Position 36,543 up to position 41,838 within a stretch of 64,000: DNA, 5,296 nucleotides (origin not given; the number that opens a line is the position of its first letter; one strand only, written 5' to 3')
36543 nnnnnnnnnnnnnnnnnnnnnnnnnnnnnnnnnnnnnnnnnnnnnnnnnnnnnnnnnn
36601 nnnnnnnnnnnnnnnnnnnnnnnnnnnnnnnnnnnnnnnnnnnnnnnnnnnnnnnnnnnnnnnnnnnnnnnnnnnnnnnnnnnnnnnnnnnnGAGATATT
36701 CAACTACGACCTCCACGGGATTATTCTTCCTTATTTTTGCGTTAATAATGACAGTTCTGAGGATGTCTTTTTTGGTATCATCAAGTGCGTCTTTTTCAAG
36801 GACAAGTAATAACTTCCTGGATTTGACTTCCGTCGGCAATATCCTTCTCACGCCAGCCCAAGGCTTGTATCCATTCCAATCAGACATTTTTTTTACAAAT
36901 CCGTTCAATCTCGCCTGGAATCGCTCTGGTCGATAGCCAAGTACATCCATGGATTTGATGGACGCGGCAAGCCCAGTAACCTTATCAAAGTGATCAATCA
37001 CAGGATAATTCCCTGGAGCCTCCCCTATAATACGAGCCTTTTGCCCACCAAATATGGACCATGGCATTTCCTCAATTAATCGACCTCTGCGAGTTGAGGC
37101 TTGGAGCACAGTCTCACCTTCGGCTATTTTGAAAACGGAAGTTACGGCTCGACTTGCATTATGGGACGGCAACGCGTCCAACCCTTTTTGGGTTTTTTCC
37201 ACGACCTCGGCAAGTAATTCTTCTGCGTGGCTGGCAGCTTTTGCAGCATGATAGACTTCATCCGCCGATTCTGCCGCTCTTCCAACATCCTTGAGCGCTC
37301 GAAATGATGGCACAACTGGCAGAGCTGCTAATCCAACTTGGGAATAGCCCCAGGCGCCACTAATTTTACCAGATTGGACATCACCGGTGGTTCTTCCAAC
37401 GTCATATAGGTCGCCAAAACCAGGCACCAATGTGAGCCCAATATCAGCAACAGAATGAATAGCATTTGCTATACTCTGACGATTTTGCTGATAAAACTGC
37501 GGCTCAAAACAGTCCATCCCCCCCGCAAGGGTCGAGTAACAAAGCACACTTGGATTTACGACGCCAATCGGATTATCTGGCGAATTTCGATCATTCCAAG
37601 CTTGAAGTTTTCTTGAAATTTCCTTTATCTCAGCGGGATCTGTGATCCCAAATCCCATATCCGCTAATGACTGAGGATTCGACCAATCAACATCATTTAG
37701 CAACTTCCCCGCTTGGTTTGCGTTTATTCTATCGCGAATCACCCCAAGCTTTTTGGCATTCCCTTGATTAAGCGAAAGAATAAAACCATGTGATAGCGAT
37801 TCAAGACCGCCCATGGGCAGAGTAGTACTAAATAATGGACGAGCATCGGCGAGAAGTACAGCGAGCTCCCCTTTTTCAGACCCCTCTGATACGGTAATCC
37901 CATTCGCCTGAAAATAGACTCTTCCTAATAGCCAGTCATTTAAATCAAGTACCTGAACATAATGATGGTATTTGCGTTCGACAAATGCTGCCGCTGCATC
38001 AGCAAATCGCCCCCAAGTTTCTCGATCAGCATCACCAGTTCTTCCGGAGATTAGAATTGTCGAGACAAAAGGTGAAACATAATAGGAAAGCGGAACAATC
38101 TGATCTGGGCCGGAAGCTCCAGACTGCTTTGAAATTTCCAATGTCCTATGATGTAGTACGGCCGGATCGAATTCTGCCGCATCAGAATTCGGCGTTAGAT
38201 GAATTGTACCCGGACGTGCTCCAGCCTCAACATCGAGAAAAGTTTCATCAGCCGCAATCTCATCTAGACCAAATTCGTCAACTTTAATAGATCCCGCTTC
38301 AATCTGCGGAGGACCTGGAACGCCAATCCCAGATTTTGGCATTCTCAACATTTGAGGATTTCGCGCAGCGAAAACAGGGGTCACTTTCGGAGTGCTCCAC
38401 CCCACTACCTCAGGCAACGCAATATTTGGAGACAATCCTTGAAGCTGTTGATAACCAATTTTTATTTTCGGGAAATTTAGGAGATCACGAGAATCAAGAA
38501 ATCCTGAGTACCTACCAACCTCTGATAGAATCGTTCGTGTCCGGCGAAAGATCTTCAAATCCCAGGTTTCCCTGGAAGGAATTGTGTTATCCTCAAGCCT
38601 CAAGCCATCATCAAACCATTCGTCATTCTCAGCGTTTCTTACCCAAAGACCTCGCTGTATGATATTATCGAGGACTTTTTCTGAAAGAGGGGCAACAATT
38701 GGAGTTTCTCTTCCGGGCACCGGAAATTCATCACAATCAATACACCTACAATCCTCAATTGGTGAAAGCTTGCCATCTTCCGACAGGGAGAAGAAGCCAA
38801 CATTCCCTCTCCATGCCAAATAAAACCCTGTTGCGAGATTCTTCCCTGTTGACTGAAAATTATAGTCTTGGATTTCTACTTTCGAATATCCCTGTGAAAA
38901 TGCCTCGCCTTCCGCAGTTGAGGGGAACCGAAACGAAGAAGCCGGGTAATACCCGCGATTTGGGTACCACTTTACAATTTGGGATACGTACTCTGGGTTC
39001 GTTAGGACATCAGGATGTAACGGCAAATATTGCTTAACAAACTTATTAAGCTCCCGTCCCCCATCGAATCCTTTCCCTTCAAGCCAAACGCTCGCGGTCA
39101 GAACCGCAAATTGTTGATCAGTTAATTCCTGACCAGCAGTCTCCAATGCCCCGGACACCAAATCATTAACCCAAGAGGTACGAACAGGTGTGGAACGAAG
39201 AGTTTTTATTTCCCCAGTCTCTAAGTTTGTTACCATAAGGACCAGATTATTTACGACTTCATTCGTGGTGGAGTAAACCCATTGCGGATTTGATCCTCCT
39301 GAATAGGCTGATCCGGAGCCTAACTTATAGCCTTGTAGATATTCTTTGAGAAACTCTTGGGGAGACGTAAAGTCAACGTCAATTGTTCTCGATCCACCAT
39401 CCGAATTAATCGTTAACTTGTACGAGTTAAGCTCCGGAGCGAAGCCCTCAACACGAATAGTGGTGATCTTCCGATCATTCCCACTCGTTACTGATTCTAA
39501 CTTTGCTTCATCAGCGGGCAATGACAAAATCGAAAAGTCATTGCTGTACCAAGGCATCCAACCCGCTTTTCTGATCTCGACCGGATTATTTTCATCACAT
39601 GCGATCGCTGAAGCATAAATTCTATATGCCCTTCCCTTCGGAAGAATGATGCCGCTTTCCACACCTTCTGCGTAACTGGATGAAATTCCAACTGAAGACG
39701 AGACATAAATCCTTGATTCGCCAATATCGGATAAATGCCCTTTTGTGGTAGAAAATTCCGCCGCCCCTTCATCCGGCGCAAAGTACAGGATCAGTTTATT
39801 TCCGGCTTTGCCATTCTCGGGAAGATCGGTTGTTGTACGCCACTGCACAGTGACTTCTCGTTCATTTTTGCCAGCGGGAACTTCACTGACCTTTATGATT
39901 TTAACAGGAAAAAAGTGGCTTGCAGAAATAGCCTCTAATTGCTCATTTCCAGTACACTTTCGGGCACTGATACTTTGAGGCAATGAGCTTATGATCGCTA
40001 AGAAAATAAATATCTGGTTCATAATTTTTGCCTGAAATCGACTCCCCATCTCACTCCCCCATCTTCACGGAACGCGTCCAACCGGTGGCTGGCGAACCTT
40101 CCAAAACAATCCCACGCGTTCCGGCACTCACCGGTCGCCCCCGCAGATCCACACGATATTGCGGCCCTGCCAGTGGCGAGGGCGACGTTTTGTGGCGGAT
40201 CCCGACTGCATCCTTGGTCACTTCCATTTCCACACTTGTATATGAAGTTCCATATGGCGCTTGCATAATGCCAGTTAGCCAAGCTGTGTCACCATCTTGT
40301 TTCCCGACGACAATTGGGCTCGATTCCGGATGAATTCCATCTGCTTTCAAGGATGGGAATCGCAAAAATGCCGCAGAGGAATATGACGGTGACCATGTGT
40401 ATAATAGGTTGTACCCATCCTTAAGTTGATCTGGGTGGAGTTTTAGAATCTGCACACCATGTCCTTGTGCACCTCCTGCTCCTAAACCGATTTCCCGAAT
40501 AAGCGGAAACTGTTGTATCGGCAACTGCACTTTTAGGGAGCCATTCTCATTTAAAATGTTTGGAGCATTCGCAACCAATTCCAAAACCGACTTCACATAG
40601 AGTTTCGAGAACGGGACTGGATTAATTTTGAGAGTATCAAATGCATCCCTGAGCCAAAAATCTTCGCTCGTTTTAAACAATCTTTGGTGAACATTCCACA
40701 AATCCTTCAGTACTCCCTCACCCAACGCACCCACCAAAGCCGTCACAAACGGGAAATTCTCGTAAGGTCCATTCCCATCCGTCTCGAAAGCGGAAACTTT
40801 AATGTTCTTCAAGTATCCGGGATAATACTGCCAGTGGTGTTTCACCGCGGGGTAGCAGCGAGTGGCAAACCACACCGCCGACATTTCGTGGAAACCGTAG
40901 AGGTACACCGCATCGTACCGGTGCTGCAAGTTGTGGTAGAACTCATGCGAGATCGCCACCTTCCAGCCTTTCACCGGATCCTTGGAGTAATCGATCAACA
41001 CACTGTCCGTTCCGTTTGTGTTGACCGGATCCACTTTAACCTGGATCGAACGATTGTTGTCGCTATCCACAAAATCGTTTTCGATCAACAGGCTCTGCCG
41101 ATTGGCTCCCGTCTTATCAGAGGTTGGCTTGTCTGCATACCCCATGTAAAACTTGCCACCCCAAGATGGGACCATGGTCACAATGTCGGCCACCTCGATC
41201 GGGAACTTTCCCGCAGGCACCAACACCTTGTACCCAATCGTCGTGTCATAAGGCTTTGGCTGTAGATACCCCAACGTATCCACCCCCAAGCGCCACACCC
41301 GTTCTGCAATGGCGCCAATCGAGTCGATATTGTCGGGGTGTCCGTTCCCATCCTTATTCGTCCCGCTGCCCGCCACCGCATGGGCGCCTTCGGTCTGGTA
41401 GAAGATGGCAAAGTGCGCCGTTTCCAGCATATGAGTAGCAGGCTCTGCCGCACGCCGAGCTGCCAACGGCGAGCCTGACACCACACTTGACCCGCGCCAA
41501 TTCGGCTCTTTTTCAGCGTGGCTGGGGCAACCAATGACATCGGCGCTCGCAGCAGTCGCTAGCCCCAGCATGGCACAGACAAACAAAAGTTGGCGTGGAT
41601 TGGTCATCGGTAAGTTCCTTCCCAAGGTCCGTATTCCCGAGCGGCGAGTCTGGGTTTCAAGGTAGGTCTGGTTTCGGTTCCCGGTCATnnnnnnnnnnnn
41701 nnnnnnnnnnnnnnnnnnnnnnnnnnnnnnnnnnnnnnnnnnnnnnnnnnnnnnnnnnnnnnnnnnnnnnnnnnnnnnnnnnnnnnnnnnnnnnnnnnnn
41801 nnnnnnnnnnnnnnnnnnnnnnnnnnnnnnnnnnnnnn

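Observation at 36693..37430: Toxin C-terminus carries an E...D-(11)-S-x-K signature spaced like a type IIS-restriction-fold CDI DNase, preceded by a PT-TG-like motif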

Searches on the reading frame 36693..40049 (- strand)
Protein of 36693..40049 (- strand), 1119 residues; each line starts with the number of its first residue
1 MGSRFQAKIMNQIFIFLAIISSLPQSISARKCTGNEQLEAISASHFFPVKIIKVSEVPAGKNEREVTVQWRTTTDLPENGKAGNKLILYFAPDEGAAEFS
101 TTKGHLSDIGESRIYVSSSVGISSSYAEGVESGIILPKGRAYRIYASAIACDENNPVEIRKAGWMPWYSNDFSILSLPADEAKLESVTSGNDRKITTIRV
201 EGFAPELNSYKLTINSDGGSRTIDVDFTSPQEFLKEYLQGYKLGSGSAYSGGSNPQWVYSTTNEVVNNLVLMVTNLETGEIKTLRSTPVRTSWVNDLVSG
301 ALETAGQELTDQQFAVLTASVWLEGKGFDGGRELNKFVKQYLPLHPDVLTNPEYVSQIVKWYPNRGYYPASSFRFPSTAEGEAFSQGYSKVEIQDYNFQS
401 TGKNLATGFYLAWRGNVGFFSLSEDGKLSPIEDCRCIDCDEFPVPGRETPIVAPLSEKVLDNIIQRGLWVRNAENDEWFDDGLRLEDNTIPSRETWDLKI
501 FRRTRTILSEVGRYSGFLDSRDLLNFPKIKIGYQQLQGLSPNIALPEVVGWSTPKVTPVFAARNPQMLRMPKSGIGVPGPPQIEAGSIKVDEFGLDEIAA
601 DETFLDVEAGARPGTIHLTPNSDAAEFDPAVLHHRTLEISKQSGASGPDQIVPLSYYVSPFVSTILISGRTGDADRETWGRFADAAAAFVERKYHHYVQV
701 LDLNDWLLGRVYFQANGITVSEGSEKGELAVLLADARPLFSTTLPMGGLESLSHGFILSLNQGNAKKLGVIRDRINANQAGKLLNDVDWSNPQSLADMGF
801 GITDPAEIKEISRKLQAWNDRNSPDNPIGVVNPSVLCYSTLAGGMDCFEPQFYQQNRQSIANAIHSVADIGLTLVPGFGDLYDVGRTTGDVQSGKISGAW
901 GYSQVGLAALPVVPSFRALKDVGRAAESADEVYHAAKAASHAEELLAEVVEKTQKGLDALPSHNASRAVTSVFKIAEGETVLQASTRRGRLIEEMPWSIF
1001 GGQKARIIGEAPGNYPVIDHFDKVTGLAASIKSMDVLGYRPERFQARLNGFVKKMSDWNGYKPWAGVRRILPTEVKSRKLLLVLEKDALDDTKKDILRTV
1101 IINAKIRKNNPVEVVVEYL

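Call 3: search_protein_families(library=pfam, proteins=[window:36693-40049:-], max_evalue=1)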
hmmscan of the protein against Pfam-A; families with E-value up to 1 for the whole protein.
window:36693-40049:- (1119 aa): 1 family
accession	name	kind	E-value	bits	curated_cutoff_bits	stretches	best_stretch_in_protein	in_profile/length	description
PF21111.3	CDI_toxin_EC869_like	-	1.3e-05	25.9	27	1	1009-1106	17-115/123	CDI toxin restriction endonuclease-like domain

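Call 9: search_protein_families(library=ncbifam, proteins=[window:36693-40049:-], max_evalue=0.1)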
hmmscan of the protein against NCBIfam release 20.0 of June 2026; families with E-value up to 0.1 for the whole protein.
window:36693-40049:- (1119 aa): 0 families

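Call 68: search_protein_families(library=padloc, proteins=[window:36693-40049:-], max_evalue=0.01)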
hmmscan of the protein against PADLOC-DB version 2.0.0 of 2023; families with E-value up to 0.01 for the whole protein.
window:36693-40049:- (1119 aa): 0 families

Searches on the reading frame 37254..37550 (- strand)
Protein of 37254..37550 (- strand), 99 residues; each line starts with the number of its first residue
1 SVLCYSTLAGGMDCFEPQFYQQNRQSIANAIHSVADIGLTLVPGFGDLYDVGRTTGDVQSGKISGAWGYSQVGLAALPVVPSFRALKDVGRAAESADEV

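Call 19: search_protein_families(library=pfam, proteins=[window:37254-37550:-], max_evalue=10)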
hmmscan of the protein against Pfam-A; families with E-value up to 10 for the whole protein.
window:37254-37550:- (99 aa): 0 families

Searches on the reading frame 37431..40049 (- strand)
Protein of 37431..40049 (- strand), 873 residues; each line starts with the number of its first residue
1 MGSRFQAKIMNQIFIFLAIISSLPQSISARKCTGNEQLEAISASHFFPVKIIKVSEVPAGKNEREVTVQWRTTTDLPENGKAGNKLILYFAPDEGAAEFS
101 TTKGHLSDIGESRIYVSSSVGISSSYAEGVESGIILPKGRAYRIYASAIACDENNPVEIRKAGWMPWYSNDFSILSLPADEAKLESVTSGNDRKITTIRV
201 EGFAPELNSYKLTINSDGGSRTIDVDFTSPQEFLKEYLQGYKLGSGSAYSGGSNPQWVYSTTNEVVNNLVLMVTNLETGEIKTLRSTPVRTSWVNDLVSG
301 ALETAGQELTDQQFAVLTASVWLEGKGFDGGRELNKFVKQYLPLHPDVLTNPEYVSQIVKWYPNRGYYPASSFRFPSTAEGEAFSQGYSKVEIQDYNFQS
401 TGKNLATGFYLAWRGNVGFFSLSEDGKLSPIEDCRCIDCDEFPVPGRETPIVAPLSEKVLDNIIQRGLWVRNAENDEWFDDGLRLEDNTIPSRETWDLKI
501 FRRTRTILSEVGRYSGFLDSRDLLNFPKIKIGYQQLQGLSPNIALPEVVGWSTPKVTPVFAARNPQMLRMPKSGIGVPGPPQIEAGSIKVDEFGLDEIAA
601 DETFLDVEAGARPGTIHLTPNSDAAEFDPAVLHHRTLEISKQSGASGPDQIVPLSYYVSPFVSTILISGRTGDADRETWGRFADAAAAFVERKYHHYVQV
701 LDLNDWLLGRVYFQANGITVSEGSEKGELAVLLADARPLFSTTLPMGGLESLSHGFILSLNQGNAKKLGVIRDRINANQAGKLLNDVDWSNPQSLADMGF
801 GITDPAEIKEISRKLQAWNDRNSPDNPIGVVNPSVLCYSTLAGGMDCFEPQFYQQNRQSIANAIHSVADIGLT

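Call 19: search_protein_families(library=pfam, proteins=[window:37431-40049:-], max_evalue=10)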
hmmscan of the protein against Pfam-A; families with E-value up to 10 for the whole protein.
window:37431-40049:- (873 aa): 0 families

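Call 46: find_homologous_proteins(query=window:37431-40022:-, max_evalue=0.001)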
Query window:37431-40022:- (864 aa): 1 proteins with E <= 0.001 among 8000 candidates.
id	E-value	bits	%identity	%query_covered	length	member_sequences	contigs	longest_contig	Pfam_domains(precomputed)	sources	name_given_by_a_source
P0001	0.0e+0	1986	100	100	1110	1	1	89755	PF21111.4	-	-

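Call 65: find_related_loci(query=A5, collection=metagenome_contigs, flank=6000)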
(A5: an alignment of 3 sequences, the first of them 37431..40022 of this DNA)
Query A5 (864 aa) in metagenome_contigs; peptide patterns used: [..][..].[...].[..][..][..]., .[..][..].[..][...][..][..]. (x = any residue, [..] = any of these).
148 stretches matched a pattern, but none encodes a relative of the query by tblastn (E <= 1e-3).

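Call 88: search_solved_structures(query=A5, max_evalue=1)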
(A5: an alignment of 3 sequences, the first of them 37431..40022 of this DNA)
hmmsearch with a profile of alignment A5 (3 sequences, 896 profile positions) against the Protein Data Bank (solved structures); distinct sequences matched with E-value up to 1: 0.

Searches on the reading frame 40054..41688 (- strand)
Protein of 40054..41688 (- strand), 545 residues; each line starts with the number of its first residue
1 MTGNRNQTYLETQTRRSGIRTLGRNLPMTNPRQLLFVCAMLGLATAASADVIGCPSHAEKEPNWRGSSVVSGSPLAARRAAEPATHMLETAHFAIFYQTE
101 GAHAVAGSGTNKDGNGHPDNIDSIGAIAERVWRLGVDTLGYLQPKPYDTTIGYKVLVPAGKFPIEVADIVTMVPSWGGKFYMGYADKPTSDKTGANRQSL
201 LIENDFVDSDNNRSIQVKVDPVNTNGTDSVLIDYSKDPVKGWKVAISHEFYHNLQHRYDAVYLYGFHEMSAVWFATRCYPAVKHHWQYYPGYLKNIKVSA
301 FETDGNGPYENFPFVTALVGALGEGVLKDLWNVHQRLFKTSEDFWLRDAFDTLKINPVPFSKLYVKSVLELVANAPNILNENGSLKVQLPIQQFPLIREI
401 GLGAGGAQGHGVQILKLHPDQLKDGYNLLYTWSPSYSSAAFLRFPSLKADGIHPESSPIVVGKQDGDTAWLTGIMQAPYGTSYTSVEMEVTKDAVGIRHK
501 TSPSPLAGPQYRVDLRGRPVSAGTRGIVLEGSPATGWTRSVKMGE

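Call 9: search_protein_families(library=ncbifam, proteins=[window:40054-41688:-], max_evalue=0.1)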
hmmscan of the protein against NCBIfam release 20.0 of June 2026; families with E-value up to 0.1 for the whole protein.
window:40054-41688:- (545 aa): 1 family
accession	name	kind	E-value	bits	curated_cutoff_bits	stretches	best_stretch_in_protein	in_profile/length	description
NF045524.1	MXAN_6640_HExxH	subfamily_domain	1.5e-19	70.9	140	1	95-346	1-217/290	MXAN_6640 family putative metalloprotease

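Call 15: search_protein_families(library=pfam, proteins=[window:40054-41688:-], max_evalue=0.01)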
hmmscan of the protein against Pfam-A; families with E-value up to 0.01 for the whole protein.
window:40054-41688:- (545 aa): 1 family
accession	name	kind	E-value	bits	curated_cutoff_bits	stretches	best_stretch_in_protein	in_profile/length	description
PF19527.4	DUF6055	-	1.3e-05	24.8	27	1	243-333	129-228/417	Family of unknown function (DUF6055)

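Call 68: search_protein_families(library=padloc, proteins=[window:40054-41688:-], max_evalue=0.01)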
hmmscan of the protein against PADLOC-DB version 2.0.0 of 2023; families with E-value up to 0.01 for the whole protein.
window:40054-41688:- (545 aa): 0 families
